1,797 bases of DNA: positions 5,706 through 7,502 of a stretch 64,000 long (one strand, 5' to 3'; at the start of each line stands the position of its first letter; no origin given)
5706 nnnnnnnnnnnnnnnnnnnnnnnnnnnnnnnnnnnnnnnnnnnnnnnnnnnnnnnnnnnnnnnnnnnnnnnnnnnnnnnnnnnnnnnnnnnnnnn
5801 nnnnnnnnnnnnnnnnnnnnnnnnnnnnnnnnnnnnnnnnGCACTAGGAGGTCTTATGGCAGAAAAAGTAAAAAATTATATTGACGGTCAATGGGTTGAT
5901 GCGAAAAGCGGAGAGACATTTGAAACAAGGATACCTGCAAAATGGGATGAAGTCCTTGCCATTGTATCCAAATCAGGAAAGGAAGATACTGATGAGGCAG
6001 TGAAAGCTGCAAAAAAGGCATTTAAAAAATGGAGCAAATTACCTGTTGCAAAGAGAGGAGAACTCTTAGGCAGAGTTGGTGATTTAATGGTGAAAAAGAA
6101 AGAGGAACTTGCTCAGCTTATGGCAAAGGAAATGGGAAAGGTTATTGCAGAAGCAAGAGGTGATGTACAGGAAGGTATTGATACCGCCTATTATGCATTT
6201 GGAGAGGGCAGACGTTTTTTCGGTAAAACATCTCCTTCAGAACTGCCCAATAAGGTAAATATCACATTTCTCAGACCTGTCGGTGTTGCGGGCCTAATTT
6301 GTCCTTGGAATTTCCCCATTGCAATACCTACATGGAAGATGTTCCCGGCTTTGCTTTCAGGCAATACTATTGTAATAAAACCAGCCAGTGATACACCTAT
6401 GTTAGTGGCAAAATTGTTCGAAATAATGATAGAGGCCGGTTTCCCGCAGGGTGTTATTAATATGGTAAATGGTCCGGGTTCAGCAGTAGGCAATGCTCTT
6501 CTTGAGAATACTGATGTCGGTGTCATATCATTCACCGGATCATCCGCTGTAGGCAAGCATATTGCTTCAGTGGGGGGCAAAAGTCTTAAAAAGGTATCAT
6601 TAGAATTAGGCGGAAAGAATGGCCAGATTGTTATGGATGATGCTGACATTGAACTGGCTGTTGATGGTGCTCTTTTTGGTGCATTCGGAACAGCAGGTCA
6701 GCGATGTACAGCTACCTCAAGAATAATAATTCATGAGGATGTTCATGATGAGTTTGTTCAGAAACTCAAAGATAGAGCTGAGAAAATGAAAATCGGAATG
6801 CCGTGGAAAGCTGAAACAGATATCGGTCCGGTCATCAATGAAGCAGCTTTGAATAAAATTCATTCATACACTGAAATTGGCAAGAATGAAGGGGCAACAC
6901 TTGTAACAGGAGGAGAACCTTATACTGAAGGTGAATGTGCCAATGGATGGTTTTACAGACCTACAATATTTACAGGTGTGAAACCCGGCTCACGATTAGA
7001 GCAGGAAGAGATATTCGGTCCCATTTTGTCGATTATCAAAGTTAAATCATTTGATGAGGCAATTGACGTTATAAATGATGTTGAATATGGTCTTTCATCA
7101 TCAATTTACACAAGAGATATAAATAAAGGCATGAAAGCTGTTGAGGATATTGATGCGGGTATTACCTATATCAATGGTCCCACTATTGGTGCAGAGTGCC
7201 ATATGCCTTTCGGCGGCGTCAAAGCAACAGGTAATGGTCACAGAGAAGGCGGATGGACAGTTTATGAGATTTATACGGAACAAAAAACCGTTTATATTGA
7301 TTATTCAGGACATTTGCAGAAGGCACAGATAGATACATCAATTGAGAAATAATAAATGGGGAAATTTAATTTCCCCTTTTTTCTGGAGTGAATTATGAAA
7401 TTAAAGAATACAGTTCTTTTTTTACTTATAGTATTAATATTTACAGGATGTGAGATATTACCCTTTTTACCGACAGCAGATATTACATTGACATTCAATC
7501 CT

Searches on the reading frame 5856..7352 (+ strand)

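Call 58: search_protein_families(library=pfam, proteins=[window:5856-7352:+], max_evalue=0.00001)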
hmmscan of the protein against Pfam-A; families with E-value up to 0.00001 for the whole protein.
window:5856-7352:+ (498 aa): 1 family
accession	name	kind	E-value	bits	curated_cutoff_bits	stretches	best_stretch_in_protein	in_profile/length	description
PF00171.27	Aldedh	-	1.5e-172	574.8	23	1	13-479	1-461/461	Aldehyde dehydrogenase family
